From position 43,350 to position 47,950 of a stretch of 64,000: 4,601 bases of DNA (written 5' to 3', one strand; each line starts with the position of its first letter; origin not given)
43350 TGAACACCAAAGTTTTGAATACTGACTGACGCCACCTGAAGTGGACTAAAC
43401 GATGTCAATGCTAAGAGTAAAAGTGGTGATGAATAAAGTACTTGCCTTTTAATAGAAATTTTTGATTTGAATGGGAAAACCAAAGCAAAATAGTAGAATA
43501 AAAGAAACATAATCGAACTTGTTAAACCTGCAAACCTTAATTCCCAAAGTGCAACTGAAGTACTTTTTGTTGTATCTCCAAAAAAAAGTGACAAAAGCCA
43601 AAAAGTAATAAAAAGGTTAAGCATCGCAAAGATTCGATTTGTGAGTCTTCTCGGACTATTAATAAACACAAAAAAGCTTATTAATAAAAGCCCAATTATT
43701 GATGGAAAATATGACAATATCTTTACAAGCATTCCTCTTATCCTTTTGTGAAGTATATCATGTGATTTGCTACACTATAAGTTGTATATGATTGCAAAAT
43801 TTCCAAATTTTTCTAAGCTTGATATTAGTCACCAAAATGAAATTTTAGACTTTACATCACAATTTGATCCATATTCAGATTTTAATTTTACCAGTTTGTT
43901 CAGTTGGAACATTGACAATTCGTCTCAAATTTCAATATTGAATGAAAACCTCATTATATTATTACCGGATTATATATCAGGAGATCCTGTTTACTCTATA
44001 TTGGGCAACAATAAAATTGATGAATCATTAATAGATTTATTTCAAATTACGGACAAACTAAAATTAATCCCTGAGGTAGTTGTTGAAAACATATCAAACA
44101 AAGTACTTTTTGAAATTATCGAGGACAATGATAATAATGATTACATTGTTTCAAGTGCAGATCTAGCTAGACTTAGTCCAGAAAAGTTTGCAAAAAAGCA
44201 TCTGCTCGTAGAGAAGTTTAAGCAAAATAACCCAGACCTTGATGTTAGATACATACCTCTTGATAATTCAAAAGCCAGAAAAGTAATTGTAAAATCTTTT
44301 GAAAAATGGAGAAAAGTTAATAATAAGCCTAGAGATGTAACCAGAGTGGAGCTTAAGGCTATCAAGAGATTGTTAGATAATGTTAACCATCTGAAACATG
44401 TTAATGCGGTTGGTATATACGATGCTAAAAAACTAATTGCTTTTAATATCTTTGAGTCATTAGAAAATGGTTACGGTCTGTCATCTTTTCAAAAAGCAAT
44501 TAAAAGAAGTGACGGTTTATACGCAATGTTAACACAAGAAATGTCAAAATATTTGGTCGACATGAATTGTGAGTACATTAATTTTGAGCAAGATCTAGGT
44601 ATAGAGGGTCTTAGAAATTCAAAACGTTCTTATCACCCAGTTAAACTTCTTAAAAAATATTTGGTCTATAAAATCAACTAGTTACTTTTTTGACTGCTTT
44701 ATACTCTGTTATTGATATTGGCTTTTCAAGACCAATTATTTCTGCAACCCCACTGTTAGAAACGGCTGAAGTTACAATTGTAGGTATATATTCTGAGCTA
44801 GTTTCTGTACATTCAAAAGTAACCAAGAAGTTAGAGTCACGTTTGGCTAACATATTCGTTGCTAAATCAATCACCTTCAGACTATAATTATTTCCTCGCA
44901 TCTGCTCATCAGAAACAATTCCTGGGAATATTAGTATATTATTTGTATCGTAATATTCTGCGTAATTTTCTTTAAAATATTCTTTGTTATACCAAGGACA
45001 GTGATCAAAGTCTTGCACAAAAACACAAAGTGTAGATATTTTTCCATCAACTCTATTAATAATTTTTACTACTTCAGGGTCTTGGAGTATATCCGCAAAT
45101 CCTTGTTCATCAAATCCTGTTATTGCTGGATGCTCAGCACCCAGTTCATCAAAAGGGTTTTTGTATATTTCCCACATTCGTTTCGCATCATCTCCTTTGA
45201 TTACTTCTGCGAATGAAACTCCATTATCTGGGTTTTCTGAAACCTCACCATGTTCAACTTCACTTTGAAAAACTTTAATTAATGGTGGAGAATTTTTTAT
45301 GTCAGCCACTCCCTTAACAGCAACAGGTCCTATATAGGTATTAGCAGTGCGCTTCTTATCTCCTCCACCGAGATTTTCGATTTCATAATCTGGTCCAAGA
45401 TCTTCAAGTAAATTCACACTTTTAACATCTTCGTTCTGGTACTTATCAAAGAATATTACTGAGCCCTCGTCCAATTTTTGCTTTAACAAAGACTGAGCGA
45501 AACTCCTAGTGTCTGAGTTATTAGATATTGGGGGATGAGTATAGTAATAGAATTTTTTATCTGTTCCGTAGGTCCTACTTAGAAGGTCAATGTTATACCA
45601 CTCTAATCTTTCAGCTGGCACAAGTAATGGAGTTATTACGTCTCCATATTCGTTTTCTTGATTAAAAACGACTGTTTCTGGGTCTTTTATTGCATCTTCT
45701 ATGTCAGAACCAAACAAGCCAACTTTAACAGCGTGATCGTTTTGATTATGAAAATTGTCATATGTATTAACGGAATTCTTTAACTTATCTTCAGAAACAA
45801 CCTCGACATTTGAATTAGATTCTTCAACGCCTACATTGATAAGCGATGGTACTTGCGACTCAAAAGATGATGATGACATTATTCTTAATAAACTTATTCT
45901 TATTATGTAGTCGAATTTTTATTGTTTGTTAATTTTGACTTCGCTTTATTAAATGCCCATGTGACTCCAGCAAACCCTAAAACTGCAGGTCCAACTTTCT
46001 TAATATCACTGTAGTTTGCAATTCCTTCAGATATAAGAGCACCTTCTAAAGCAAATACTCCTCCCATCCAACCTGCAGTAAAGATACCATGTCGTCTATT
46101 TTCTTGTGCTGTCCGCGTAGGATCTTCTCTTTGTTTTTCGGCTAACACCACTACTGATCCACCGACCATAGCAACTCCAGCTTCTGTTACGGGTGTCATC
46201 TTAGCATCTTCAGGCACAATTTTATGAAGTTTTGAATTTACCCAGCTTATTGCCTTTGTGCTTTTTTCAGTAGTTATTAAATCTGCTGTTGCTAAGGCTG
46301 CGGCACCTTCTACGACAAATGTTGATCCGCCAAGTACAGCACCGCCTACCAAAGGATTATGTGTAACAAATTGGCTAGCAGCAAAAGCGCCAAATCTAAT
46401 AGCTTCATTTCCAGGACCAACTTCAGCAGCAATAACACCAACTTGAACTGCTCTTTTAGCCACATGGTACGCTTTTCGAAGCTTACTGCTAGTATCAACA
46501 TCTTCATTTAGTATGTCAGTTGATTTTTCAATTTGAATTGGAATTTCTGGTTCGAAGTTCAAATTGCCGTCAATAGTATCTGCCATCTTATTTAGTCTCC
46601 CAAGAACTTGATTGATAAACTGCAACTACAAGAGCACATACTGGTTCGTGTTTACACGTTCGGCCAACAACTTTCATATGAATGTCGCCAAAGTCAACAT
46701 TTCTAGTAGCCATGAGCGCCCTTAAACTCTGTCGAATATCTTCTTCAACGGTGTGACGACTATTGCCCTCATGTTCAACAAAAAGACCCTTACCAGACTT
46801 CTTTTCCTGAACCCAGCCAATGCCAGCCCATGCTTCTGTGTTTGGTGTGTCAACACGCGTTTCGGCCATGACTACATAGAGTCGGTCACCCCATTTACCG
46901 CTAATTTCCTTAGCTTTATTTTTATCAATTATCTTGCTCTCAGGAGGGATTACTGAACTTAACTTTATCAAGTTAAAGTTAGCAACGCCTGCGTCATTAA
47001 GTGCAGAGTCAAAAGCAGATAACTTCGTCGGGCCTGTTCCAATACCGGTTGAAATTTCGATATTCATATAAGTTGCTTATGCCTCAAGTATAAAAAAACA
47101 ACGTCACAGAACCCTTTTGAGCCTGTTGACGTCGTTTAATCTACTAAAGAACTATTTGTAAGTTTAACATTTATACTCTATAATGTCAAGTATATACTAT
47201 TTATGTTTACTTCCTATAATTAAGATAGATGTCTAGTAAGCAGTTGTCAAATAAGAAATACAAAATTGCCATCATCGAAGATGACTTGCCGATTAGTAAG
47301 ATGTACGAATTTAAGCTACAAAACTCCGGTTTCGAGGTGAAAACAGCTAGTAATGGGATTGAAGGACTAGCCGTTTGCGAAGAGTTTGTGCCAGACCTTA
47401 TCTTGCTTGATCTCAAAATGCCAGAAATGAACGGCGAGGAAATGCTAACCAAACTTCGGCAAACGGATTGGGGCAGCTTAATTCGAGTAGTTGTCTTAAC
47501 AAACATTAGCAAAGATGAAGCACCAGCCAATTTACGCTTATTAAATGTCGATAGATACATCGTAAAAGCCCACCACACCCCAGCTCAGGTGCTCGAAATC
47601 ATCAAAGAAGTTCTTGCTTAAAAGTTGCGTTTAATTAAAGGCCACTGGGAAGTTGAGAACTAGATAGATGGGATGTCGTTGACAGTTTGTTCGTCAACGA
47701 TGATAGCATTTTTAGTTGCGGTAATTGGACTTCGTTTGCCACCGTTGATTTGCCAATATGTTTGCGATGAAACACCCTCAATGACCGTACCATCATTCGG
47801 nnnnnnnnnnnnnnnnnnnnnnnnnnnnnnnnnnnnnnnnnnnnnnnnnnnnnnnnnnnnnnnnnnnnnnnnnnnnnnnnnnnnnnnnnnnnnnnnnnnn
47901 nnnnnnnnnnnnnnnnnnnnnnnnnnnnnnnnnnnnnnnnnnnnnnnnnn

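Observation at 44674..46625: Two uncharacterised proteins are co-oriented directly downstream of pdaD: a candidate new agmatine-handling module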

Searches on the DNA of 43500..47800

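Call 67: search_rna_families(source=window, start=43500, end=47800, threshold=evalue, max_evalue=5)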
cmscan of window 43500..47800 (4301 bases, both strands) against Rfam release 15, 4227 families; matches with E-value up to 5: 0.
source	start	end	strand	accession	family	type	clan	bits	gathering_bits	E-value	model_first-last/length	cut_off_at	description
